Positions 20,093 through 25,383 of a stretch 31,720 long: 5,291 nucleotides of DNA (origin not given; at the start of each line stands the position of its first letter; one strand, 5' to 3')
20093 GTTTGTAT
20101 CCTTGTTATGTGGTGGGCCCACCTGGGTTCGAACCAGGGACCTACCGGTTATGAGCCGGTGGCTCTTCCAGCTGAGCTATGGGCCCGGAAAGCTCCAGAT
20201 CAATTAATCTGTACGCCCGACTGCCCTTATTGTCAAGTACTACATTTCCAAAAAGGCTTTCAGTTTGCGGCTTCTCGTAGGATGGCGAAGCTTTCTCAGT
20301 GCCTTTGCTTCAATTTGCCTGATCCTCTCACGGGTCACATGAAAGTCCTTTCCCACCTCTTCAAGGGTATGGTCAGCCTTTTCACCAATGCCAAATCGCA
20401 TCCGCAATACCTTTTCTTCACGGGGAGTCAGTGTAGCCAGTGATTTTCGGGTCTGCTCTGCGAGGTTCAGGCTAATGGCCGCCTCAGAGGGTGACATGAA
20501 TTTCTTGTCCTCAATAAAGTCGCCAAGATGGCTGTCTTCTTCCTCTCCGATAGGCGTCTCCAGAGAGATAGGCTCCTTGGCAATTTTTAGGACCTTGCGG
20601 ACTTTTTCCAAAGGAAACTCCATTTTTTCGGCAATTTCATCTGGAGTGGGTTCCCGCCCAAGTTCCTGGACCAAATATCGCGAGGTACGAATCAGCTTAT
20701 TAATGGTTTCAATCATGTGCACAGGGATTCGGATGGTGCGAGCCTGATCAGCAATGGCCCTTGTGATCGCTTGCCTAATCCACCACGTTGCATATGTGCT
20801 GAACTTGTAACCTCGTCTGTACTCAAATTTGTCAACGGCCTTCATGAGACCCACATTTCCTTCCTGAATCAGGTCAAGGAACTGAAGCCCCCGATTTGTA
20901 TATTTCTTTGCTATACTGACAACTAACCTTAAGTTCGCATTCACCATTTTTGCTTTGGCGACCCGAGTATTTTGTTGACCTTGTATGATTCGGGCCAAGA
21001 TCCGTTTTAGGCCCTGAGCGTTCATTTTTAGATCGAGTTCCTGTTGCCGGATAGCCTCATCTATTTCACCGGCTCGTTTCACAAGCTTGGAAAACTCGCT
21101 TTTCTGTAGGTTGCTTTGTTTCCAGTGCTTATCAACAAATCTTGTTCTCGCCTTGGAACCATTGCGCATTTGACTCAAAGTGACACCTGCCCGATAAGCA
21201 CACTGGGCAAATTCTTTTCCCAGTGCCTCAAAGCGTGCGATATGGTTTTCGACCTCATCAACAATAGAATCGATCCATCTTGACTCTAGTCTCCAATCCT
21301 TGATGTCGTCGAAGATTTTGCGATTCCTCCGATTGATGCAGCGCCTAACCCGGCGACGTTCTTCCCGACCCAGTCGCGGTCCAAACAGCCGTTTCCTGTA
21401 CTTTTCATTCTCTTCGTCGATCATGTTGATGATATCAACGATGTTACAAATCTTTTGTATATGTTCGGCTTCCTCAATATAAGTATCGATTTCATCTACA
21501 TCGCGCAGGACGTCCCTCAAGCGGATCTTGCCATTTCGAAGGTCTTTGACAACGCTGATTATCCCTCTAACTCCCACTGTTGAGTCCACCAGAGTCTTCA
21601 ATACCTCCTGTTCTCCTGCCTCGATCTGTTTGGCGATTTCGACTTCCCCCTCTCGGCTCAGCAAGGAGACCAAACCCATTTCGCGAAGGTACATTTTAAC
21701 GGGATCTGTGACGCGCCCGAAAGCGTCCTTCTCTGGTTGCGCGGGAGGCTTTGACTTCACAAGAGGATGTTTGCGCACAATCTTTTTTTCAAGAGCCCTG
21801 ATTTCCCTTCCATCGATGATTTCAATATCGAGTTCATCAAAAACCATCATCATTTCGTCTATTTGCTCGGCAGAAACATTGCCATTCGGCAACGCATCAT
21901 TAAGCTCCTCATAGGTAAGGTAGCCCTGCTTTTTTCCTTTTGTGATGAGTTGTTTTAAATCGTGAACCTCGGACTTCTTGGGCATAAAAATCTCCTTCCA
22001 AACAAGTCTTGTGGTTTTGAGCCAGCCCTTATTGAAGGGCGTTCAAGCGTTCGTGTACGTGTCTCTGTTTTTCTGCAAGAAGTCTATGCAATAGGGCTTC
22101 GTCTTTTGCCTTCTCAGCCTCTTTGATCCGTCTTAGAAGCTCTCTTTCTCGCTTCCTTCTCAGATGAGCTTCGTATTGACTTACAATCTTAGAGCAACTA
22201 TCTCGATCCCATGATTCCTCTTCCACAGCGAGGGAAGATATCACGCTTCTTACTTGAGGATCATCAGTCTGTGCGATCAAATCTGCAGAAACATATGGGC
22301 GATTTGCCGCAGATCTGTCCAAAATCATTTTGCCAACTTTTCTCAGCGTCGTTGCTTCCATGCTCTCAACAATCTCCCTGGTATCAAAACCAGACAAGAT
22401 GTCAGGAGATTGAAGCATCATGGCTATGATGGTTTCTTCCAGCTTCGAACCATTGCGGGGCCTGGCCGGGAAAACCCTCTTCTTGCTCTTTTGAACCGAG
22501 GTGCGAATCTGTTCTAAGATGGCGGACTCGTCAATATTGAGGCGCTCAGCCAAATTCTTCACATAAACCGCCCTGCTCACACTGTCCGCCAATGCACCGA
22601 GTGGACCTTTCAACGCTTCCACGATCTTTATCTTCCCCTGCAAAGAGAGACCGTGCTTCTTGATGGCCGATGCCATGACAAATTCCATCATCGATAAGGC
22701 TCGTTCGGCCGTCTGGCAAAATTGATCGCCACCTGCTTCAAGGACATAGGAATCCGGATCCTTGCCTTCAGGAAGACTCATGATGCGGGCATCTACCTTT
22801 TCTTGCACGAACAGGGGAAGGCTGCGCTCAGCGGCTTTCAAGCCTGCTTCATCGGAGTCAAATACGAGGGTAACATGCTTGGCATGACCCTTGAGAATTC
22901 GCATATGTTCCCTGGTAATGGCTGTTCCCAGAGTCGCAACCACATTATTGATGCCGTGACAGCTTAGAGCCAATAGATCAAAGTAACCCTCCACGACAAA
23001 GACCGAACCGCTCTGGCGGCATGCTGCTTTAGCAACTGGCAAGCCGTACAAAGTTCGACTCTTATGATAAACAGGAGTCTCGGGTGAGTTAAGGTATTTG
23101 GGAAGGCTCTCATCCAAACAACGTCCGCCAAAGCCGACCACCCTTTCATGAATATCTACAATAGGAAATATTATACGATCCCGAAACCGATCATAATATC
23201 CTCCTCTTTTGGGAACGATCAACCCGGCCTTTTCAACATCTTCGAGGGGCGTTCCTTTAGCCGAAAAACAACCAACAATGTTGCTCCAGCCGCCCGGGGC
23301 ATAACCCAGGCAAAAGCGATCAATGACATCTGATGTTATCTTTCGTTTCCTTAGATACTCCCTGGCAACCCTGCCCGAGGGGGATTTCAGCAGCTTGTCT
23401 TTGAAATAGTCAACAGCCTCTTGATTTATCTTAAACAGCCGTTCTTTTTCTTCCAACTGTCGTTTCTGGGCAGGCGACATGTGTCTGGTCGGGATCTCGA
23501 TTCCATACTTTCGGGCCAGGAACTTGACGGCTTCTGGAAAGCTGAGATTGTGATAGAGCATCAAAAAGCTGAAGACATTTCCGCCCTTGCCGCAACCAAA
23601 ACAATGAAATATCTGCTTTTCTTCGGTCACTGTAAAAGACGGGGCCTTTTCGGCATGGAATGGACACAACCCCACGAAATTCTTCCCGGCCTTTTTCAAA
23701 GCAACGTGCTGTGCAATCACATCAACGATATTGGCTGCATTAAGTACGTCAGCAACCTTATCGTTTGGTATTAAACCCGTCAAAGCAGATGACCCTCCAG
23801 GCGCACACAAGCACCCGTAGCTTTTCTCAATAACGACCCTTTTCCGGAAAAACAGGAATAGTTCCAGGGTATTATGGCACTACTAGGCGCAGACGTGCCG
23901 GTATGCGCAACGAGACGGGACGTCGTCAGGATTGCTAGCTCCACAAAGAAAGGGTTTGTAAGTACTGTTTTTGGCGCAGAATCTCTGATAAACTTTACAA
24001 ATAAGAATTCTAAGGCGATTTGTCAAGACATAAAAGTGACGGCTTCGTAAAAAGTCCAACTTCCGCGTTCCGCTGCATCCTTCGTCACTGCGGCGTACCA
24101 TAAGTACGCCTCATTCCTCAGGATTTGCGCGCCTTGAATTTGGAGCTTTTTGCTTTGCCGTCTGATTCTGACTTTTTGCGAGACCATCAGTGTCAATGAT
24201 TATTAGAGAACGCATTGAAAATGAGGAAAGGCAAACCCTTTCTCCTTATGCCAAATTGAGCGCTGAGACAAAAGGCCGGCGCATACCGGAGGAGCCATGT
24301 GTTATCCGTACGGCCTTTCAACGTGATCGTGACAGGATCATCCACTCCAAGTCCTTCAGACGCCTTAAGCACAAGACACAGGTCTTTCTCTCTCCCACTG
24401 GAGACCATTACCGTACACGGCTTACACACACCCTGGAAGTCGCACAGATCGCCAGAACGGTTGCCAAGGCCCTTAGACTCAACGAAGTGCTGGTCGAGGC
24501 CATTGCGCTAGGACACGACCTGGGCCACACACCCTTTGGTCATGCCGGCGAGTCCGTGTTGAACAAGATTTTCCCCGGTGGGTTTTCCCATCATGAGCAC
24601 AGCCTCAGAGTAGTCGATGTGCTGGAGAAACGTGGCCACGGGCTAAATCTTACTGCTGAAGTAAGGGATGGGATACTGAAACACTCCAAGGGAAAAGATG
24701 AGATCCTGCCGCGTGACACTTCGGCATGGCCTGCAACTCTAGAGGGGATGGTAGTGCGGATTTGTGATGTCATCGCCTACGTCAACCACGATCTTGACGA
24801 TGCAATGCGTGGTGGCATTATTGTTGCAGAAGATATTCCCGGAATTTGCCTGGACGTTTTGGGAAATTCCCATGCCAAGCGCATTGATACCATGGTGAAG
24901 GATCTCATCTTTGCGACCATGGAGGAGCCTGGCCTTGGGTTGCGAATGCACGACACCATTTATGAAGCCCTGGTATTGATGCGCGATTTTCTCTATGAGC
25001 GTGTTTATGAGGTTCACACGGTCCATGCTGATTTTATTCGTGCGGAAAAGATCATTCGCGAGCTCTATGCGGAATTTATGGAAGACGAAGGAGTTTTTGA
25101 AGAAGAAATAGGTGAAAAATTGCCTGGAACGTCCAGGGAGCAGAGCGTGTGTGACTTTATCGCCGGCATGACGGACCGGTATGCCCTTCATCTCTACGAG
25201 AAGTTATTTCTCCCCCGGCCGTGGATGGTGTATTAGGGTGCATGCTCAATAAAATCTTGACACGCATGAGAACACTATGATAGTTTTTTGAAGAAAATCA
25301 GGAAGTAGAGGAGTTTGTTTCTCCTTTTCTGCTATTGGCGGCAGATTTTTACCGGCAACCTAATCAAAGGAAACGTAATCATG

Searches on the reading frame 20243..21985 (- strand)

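Call 85: search_protein_families(library=pfam, proteins=[window:20243-21985:-], max_evalue=0.00001)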
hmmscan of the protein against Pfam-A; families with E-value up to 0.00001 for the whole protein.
window:20243-21985:- (581 aa): 5 families
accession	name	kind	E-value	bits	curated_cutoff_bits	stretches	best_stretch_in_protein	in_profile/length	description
PF04539.22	Sigma70_r3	-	5.3e-30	103.8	25.3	1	426-502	1-77/78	Sigma-70 region 3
PF04542.20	Sigma70_r2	-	1.9e-23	82.5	24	1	347-417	1-71/71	Sigma-70 region 2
PF04545.22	Sigma70_r4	-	1.9e-20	72.6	24.1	1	516-568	2-50/50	Sigma-70, region 4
PF03979.19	Sigma70_r1_1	-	8.4e-20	71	22.5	1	8-61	5-58/81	Sigma-70 factor, region 1.1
PF00140.25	Sigma70_r1_2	-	1.1e-12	48.1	22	1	94-127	1-34/34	Sigma-70 factor, region 1.2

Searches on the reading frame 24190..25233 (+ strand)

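Call 85: search_protein_families(library=pfam, proteins=[window:24190-25233:+], max_evalue=0.00001)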
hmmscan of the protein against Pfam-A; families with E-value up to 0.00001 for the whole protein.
window:24190-25233:+ (348 aa): 2 families
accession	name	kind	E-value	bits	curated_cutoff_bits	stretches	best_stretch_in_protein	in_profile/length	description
PF13286.11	HD_assoc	-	3.5e-19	69.5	22.2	1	252-337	2-90/91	Phosphohydrolase-associated domain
PF01966.28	HD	-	2.8e-14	53.8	22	1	77-196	1-114/116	HD domain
